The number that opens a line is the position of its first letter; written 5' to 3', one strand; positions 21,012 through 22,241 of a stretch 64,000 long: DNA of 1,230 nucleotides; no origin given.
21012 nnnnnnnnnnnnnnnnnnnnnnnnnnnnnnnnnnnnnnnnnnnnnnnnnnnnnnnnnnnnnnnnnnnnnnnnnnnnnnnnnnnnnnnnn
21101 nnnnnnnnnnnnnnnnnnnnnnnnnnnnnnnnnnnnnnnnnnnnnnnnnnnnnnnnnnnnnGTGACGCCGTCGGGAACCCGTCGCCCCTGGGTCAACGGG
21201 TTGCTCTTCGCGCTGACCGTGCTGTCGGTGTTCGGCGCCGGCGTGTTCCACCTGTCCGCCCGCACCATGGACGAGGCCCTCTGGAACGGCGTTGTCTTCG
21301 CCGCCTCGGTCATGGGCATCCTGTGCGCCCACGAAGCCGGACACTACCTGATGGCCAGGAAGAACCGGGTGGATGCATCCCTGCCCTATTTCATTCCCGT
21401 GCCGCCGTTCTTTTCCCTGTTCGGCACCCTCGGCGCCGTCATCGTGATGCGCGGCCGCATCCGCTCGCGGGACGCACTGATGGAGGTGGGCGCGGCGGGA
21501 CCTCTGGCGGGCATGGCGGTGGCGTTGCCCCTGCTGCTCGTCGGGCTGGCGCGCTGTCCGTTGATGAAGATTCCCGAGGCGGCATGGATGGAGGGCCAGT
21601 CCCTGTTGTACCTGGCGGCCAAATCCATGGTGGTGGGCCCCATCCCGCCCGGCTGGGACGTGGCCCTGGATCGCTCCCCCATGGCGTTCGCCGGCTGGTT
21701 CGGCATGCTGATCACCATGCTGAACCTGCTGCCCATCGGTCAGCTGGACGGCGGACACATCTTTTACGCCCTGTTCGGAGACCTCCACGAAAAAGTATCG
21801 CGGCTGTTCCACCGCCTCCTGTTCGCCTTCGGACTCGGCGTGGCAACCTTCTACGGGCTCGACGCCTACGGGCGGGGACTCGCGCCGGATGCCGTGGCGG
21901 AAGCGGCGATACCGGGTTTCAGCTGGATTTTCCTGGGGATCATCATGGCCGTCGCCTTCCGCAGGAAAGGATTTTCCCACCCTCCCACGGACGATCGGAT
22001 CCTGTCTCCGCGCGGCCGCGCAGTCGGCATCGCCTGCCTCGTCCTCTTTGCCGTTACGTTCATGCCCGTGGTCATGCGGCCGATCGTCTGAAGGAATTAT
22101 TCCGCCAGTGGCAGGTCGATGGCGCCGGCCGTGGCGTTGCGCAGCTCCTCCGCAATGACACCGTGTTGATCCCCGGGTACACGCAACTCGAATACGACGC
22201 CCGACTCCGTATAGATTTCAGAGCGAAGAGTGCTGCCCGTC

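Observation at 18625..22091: c-di-GMP locus: FHA-GGDEF divergent from an overlapping PilZ - unknown - orphan FliH-like - site-2-protease operon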

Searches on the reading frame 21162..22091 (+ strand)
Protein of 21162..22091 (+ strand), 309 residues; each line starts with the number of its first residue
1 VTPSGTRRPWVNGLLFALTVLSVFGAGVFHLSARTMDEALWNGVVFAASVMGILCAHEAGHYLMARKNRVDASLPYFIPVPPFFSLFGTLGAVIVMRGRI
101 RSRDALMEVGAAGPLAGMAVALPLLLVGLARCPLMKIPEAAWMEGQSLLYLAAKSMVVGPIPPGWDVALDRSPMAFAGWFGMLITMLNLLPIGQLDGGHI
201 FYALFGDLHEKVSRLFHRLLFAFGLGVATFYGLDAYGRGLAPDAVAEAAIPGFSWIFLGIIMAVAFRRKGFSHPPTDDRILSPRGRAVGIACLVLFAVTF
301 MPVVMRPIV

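Call 3: search_protein_families(library=pfam, proteins=[window:21162-22091:+], max_evalue=1)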
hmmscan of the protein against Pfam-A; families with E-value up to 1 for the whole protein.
window:21162-22091:+ (309 aa): 1 family
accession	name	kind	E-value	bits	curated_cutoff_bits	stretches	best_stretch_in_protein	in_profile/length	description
PF02163.28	Peptidase_M50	-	2.9e-19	69.7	27.2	1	46-224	2-214/221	Peptidase family M50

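Call 6: search_protein_families(library=ncbifam, proteins=[window:21162-22091:+], max_evalue=1)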
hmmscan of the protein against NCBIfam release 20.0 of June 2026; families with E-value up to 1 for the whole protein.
window:21162-22091:+ (309 aa): 2 families
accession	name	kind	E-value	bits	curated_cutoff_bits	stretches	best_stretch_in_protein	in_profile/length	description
TIGR00054.1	TIGR00054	equivalog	0.00017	20.6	147.55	1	176-226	351-402/421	RIP metalloprotease RseP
NF008046.0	PRK10779.1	equivalog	0.12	11.4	477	0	184-205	390-411/450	sigma E protease regulator RseP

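Call 11: find_homologous_proteins(query=window:21162-22091:+, max_evalue=0.001)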
Query window:21162-22091:+ (309 aa): 5095 proteins with E <= 0.001 among 8000 candidates; the best 120 are listed.
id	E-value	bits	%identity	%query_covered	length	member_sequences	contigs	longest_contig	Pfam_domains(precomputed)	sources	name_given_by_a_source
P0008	1.8e-200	683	100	100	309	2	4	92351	PF02163.29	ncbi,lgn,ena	-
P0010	9.5e-138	477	70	98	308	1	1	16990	PF02163.29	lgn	-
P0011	2.4e-136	472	68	99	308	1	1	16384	PF02163.29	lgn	-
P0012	7.7e-134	464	68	98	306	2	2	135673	PF02163.29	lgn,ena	-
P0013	7.5e-132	458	67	98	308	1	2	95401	PF02163.29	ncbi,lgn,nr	ncbi:MAG: site-2 protease family protein [Deltaproteobacteria bacterium]|nr:site-2 protease family p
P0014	1.8e-131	456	67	100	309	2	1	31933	PF02163.29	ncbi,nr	ncbi:MAG: site-2 protease family protein [Deltaproteobacteria bacterium]|nr:site-2 protease family p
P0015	3.2e-131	456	67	98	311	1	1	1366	PF02163.29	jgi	-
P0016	3.4e-127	442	66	98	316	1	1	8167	PF02163.29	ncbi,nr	ncbi:MAG: site-2 protease family protein [Deltaproteobacteria bacterium]|nr:site-2 protease family p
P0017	2.9e-126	439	65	100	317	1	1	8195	PF02163.29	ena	-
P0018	1.0e-120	421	64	98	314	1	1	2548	PF02163.29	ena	-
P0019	7.9e-117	408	60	98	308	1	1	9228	PF02163.29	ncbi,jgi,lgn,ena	-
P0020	5.8e-116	405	61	98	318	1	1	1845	PF02163.29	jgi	jgi:membrane-associated protease RseP (regulator of RpoE activity)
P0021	1.2e-115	404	60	100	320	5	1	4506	PF02163.29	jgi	jgi:membrane-associated protease RseP (regulator of RpoE activity)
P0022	3.3e-113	396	61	97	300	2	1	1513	PF02163.29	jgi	-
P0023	2.0e-112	394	61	98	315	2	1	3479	PF02163.29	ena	-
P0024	1.2e-111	391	62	97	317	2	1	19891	PF02163.29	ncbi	ncbi:MAG: site-2 protease family protein [Polyangia bacterium]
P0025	3.0e-110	387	60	97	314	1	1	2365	PF02163.29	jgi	jgi:membrane-associated protease RseP (regulator of RpoE activity)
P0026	2.6e-109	384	61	98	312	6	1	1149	PF02163.29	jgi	-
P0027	2.7e-109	383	61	97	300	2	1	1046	PF02163.29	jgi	jgi:membrane-associated protease RseP (regulator of RpoE activity)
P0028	4.5e-108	379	60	97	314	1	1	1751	PF02163.29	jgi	jgi:membrane-associated protease RseP (regulator of RpoE activity)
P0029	6.4e-108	379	59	99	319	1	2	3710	PF02163.29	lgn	-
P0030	1.1e-107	378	57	98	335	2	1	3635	PF02163.29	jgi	-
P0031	4.3e-107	376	59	97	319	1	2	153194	PF02163.29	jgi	jgi:membrane-associated protease RseP (regulator of RpoE activity)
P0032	7.3e-107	376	57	100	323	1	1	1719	PF02163.29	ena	-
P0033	1.9e-106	374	58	96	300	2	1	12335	PF02163.29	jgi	jgi:membrane-associated protease RseP (regulator of RpoE activity)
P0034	2.0e-106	374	60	97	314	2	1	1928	PF02163.29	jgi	jgi:membrane-associated protease RseP (regulator of RpoE activity)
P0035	3.5e-106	373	59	98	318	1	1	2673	PF02163.29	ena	-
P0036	5.0e-106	373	55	98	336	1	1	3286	PF02163.29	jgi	jgi:membrane-associated protease RseP (regulator of RpoE activity)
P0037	2.0e-105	371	58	97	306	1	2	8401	PF02163.29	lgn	-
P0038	2.0e-105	371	58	98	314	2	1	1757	PF02163.29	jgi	jgi:membrane-associated protease RseP (regulator of RpoE activity)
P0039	3.2e-105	370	59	97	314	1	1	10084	PF02163.29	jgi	jgi:membrane-associated protease RseP (regulator of RpoE activity)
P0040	1.6e-104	368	59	97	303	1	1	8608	PF02163.29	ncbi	-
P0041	2.2e-104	367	57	96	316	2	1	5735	PF02163.29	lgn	-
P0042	7.4e-104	366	57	97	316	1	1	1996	PF02163.29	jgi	jgi:membrane-associated protease RseP (regulator of RpoE activity)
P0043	1.8e-103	364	58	98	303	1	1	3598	PF02163.29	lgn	-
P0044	2.5e-103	364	59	97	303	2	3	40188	PF02163.29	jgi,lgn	jgi:membrane-associated protease RseP (regulator of RpoE activity)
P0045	2.8e-103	364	59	97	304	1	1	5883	PF02163.29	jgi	jgi:membrane-associated protease RseP (regulator of RpoE activity)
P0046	7.7e-103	362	58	100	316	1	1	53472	PF02163.29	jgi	jgi:membrane-associated protease RseP (regulator of RpoE activity)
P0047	3.9e-101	357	56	97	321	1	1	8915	PF02163.29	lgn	-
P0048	4.9e-101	356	53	97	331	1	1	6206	PF02163.29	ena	-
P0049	1.8e-100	355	59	100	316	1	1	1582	PF02163.29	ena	-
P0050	3.0e-100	354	58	97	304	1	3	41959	PF02163.29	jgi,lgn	jgi:membrane-associated protease RseP (regulator of RpoE activity)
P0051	1.4e-98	348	58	98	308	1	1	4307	PF02163.29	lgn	-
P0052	1.1e-97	345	54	98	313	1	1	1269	PF02163.29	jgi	jgi:membrane-associated protease RseP (regulator of RpoE activity)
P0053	1.1e-95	339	55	100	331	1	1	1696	PF02163.29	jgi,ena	-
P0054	1.2e-95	339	55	97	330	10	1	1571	PF02163.29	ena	-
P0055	1.7e-95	338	60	89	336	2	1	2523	PF02163.29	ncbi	-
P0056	2.6e-95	338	57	96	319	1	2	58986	PF02163.29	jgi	jgi:membrane-associated protease RseP (regulator of RpoE activity)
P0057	6.0e-95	336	56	98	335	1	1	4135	PF02163.29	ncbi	-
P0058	1.8e-94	335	62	86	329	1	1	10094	PF02163.29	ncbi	-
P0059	2.5e-94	334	60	89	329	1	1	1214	PF02163.29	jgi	jgi:membrane-associated protease RseP (regulator of RpoE activity)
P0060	1.1e-93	332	52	99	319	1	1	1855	PF02163.29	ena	-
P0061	1.1e-93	332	55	98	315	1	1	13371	PF02163.29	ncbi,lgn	-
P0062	1.2e-93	332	55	99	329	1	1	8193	PF02163.29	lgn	-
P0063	2.9e-93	331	55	98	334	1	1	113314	PF02163.29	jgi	jgi:membrane-associated protease RseP (regulator of RpoE activity)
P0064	3.3e-93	331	56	100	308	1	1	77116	PF02163.29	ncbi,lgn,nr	ncbi:MAG: site-2 protease family protein [Deltaproteobacteria bacterium]|nr:site-2 protease family p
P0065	6.8e-93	330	55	97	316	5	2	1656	PF02163.29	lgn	-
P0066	7.2e-93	330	56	98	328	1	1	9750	PF02163.29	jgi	jgi:membrane-associated protease RseP (regulator of RpoE activity)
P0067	2.2e-92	328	56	96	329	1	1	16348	PF02163.29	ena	-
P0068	3.2e-92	327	61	87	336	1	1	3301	PF02163.29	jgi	jgi:membrane-associated protease RseP (regulator of RpoE activity)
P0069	4.1e-92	327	55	98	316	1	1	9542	PF02163.29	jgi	jgi:membrane-associated protease RseP (regulator of RpoE activity)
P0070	5.7e-92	327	57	97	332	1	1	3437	PF02163.29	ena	-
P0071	6.0e-92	326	54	99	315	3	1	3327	PF02163.29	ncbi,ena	-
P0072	7.8e-92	326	56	100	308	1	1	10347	PF02163.29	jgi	jgi:membrane-associated protease RseP (regulator of RpoE activity)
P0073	1.1e-91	326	55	98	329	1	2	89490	PF02163.29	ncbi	-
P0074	2.9e-91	324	55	98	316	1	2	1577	PF02163.29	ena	-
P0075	3.7e-91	324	55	98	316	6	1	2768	PF02163.29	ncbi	-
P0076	1.8e-90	322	55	97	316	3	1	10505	PF02163.29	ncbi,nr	ncbi:MAG: site-2 protease family protein [Proteobacteria bacterium]|nr:site-2 protease family protei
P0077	4.4e-90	320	55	99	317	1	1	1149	PF02163.29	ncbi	-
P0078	4.9e-90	320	58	94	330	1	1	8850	PF02163.29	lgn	-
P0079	5.1e-89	317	52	97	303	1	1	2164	PF02163.29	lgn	-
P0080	1.8e-88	315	58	88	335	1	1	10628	PF02163.29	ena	-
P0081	2.8e-88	314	53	99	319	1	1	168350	PF02163.29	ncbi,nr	ncbi:MAG: site-2 protease family protein [Proteobacteria bacterium]|nr:site-2 protease family protei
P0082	4.4e-88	314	54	96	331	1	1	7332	PF02163.29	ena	-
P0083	5.1e-88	314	60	86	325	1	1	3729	PF02163.29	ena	-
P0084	1.3e-87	312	59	86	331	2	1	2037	PF02163.29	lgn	-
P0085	2.4e-87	311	62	83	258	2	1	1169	PF02163.29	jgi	jgi:membrane-associated protease RseP (regulator of RpoE activity)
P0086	3.9e-87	311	52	98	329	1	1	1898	PF02163.29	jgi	jgi:membrane-associated protease RseP (regulator of RpoE activity)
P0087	4.5e-87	310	57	90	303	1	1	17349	PF02163.29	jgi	-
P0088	1.2e-85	306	54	98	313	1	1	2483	PF02163.29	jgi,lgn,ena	-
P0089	1.3e-85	306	52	98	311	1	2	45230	PF02163.29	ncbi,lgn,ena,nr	ncbi:MAG: site-2 protease family protein [Myxococcota bacterium]|nr:site-2 protease family protein [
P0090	1.9e-85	305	53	98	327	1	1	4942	PF02163.29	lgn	-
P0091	4.1e-85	304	53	97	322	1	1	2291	PF02163.29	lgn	-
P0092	5.4e-85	304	56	90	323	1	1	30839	PF02163.29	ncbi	-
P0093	1.8e-83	299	51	95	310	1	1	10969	PF02163.29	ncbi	-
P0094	9.7e-81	290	50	97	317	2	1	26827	PF02163.29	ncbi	-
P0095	9.4e-80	286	55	83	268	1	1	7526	PF02163.29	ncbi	-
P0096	8.1e-79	283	56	81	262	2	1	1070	PF02163.29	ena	-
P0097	3.6e-78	281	51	99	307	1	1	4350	PF02163.29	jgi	jgi:membrane-associated protease RseP (regulator of RpoE activity)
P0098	3.7e-78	281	52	98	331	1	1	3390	PF02163.29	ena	-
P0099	1.0e-77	280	51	97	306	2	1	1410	PF02163.29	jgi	jgi:membrane-associated protease RseP (regulator of RpoE activity)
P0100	1.3e-76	276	47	97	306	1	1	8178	PF02163.29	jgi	jgi:membrane-associated protease RseP (regulator of RpoE activity)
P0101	1.9e-76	276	49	98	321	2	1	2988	PF02163.29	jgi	jgi:membrane-associated protease RseP (regulator of RpoE activity)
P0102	2.3e-76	275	51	98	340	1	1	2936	PF02163.29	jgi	jgi:membrane-associated protease RseP (regulator of RpoE activity)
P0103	7.3e-76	274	50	100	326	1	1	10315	PF02163.29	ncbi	-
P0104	1.4e-75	273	51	99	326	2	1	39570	PF02163.29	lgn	-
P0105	5.2e-75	271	49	100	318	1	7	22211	PF02163.29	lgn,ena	-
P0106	5.3e-75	271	61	69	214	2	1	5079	PF02163.29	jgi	jgi:membrane-associated protease RseP (regulator of RpoE activity)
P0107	6.2e-75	271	50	98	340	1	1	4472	PF02163.29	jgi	jgi:membrane-associated protease RseP (regulator of RpoE activity)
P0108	8.5e-75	270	50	98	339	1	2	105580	PF02163.29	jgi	jgi:membrane-associated protease RseP (regulator of RpoE activity)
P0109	1.3e-74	270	49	96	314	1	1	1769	PF02163.29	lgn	-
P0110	2.6e-74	269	50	98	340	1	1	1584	PF02163.29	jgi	jgi:membrane-associated protease RseP (regulator of RpoE activity)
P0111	5.6e-74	267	50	98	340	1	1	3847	PF02163.29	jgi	jgi:membrane-associated protease RseP (regulator of RpoE activity)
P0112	7.1e-74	267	49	97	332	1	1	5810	PF02163.29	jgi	jgi:membrane-associated protease RseP (regulator of RpoE activity)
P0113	1.3e-73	266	48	96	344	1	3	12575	PF02163.29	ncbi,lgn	-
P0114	5.7e-73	264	48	98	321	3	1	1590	PF02163.29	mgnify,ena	mgnify:CR=1 FL=1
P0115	7.1e-73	264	49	97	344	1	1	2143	PF02163.29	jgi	jgi:membrane-associated protease RseP (regulator of RpoE activity)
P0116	1.1e-72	263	47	98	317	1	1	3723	PF02163.29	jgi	-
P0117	1.5e-72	263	50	95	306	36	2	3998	PF02163.29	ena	-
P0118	2.2e-72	262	60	71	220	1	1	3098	PF02163.29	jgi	jgi:membrane-associated protease RseP (regulator of RpoE activity)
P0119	2.2e-72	262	48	98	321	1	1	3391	PF02163.29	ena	-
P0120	2.4e-72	262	50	98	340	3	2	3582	PF02163.29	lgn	-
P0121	3.1e-72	262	47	97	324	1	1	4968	PF02163.29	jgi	jgi:membrane-associated protease RseP (regulator of RpoE activity)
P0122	3.3e-72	262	49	95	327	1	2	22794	PF02163.29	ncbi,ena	-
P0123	3.4e-72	262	51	86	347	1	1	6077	PF02163.29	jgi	jgi:membrane-associated protease RseP (regulator of RpoE activity)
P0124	3.7e-72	261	47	98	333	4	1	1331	PF02163.29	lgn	-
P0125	4.9e-72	261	49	97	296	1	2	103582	PF02163.29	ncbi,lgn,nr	ncbi:MAG: site-2 protease family protein [Deltaproteobacteria bacterium]|nr:site-2 protease family p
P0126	5.4e-72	261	47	98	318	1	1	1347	PF02163.29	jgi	jgi:membrane-associated protease RseP (regulator of RpoE activity)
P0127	7.1e-72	261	49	98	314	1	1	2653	PF02163.29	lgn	-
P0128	7.3e-72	261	48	95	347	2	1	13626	PF02163.29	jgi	-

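Call 12: find_encoding_contigs(protein=P0012, flank=7000, max_places=1)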
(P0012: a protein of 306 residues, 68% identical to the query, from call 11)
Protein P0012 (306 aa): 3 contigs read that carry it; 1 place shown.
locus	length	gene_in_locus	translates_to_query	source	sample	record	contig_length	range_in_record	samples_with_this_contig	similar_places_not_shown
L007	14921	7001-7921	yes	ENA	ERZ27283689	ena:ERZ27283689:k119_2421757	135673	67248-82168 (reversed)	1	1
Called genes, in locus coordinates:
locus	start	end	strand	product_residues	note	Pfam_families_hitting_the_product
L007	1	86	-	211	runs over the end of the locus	-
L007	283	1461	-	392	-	PF13954:PapC_N (faint), PF27186:PM0630 (faint)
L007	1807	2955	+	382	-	PF13421:Band_7_1, PF18912:DZR_2 (faint), PF12773:DZR, PF13240:Zn_Ribbon_1, PF13248:Zn_ribbon_3 (weak)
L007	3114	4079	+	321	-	-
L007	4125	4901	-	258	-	PF00106:adh_short, PF08659:KR, PF13561:adh_short_C2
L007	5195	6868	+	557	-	PF02203:TarH, PF12729:4HB_MCP_1, PF00672:HAMP (weak), PF00015:MCPsignal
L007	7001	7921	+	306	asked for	PF02163:Peptidase_M50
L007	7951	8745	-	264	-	PF02661:Fic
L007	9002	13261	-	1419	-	PF01869:BcrAD_BadFG, PF02782:FGGY_C (faint), PF01869:BcrAD_BadFG, PF09989:DUF2229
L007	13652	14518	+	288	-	-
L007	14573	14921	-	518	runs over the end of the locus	PF01656:CbiA (weak), PF06564:CBP_BcsQ, PF10609:ParA, PF13614:AAA_31, PF12844:HTH_19, PF13413:HTH_25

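Call 13: find_encoding_contigs(protein=P0031, flank=7000, max_places=1)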
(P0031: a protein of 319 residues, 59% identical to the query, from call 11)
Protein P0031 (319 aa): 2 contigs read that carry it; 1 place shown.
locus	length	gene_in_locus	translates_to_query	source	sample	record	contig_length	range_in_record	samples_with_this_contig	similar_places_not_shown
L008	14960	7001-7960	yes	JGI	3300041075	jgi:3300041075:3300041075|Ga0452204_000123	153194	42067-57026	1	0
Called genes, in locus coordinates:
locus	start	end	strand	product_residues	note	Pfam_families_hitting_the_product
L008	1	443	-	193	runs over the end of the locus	PF13274:SocA_Panacea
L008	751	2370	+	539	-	-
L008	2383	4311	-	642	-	PF01966:HD (faint), PF01590:GAF, PF13185:GAF_2, PF13487:HD_5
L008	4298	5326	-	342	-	PF02562:PhoH, PF13245:AAA_19 (weak), PF13604:AAA_30 (weak)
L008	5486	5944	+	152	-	PF07238:PilZ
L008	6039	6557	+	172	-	-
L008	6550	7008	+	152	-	PF02108:FliH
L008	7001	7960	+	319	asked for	PF02163:Peptidase_M50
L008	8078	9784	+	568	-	-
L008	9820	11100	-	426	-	PF04542:Sigma70_r2, PF04539:Sigma70_r3 (faint), PF04545:Sigma70_r4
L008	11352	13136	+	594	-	PF00664:ABC_membrane, PF00005:ABC_tran, PF02463:SMC_N (faint), PF13304:AAA_21 (faint)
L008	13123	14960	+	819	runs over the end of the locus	PF13646:HEAT_2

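Call 14: find_encoding_contigs(protein=P0081, flank=7000, max_places=1)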
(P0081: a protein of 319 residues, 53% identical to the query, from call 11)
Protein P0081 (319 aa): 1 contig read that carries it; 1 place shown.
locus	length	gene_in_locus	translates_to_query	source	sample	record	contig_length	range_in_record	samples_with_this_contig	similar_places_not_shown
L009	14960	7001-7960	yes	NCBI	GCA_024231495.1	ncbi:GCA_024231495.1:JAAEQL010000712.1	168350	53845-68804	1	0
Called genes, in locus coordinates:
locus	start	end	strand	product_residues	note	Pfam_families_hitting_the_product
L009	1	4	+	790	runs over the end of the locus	PF00912:Transgly, PF00905:Transpeptidase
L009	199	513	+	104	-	PF04519:Bactofilin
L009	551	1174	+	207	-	PF04519:Bactofilin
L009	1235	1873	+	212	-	-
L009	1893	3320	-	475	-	PF01663:Phosphodiest, PF00884:Sulfatase (faint)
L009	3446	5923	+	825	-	PF01564:Spermine_synth (faint)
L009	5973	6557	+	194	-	-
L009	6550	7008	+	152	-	PF02108:FliH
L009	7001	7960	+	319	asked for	PF02163:Peptidase_M50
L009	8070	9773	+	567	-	-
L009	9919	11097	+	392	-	PF00155:Aminotran_1_2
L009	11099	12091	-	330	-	PF00005:ABC_tran, PF13304:AAA_21 (faint), PF08352:oligo_HPY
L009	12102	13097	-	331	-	PF00005:ABC_tran, PF13304:AAA_21 (faint), PF08352:oligo_HPY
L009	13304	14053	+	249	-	PF23416:DUF7107 (faint), PF00691:OmpA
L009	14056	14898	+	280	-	PF13525:YfiO (faint), PF13428:TPR_14 (faint), PF13174:TPR_6 (faint)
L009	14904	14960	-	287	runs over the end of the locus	-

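Call 15: find_encoding_contigs(protein=P0125, flank=7000, max_places=1)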
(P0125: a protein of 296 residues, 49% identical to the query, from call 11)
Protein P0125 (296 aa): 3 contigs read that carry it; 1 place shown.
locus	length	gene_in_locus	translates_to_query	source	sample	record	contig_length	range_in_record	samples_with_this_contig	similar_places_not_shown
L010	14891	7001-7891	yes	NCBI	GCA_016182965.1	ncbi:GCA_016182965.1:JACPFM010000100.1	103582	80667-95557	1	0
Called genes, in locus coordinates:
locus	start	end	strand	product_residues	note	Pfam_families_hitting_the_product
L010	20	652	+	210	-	-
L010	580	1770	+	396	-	PF00696:AA_kinase, PF01472:PUA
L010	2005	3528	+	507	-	-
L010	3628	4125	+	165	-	-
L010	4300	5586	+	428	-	PF00171:Aldedh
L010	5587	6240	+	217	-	PF02410:RsfS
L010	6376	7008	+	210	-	-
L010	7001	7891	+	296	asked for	PF02163:Peptidase_M50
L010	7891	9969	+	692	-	-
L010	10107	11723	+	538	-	PF21959:DUF6923 (faint), PF08450:SGL (faint), PF16819:DUF5074 (weak)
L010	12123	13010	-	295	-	-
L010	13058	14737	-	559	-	PF00515:TPR_1 (faint), PF07719:TPR_2 (faint), PF13181:TPR_8 (faint)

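Call 48: find_encoding_contigs(protein=P0013, flank=6000, max_places=1)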
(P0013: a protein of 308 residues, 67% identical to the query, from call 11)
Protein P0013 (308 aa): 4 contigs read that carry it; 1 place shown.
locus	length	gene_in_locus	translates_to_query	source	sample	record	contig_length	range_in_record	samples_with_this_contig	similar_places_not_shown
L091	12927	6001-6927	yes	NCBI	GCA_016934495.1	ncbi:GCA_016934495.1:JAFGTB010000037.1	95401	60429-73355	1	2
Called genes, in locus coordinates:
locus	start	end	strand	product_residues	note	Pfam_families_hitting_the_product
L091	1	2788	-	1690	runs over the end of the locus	PF00069:Pkinase, PF07714:PK_Tyr_Ser-Thr, PF01590:GAF, PF13185:GAF_2, PF00158:Sigma54_activat, PF14532:Sigma54_activ_2, PF25601:AAA_lid_14, PF02954:HTH_8, +5 more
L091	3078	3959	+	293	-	PF01341:Glyco_hydro_6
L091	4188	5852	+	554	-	PF02203:TarH, PF12729:4HB_MCP_1, PF00672:HAMP (weak), PF00015:MCPsignal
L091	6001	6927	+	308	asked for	PF02163:Peptidase_M50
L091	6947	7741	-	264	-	PF02661:Fic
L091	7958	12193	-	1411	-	PF01869:BcrAD_BadFG, PF09989:DUF2229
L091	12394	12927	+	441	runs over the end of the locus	-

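Call 49: find_encoding_contigs(protein=P0024, flank=6000, max_places=1)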
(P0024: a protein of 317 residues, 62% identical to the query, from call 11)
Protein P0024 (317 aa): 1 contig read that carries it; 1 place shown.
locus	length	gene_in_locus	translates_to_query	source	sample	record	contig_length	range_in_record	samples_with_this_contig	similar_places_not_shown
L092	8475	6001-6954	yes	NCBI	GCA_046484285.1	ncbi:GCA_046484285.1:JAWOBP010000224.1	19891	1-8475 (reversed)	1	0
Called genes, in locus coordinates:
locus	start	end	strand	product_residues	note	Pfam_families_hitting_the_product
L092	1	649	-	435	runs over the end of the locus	PF03109:ABC1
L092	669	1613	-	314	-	PF00106:adh_short, PF08659:KR (weak), PF13561:adh_short_C2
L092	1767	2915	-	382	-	-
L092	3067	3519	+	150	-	PF07238:PilZ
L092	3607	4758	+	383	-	PF00266:Aminotran_5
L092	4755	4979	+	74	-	PF11823:Se_S_carrier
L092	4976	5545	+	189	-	-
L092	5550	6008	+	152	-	PF02108:FliH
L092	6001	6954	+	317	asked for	PF02163:Peptidase_M50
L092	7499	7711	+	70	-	-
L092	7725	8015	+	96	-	-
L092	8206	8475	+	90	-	?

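Call 50: find_encoding_contigs(protein=P0046, flank=6000, max_places=1)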
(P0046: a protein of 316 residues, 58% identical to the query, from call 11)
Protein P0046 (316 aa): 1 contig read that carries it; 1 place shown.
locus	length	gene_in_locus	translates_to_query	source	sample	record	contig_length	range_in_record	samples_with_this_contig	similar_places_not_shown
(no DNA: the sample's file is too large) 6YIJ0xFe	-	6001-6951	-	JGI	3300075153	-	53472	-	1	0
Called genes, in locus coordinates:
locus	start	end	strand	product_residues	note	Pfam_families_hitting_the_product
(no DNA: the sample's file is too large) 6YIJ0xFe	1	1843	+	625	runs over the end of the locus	PF02574:S-methyl_trans, PF02219:MTHFR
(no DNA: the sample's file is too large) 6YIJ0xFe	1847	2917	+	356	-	PF13439:Glyco_transf_4, PF13579:Glyco_trans_4_4, PF13692:Glyco_trans_1_4, PF00534:Glycos_transf_1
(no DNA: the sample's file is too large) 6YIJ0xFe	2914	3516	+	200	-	PF00857:Isochorismatase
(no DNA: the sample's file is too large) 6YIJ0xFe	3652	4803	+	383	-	PF00266:Aminotran_5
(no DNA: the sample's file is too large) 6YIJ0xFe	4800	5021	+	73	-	PF11823:Se_S_carrier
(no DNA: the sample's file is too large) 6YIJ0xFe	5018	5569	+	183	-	-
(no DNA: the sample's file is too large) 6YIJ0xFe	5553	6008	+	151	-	PF02108:FliH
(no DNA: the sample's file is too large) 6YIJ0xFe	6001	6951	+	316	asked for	PF02163:Peptidase_M50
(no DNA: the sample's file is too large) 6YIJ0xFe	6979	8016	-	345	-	-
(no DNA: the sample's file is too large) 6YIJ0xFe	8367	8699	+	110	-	-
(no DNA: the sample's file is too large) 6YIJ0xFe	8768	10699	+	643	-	PF02784:Orn_Arg_deC_N, PF17810:Arg_decarb_HB, PF17944:Arg_decarbox_C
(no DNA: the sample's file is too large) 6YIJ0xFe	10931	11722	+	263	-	-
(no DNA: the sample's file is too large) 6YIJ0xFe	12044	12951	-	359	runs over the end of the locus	-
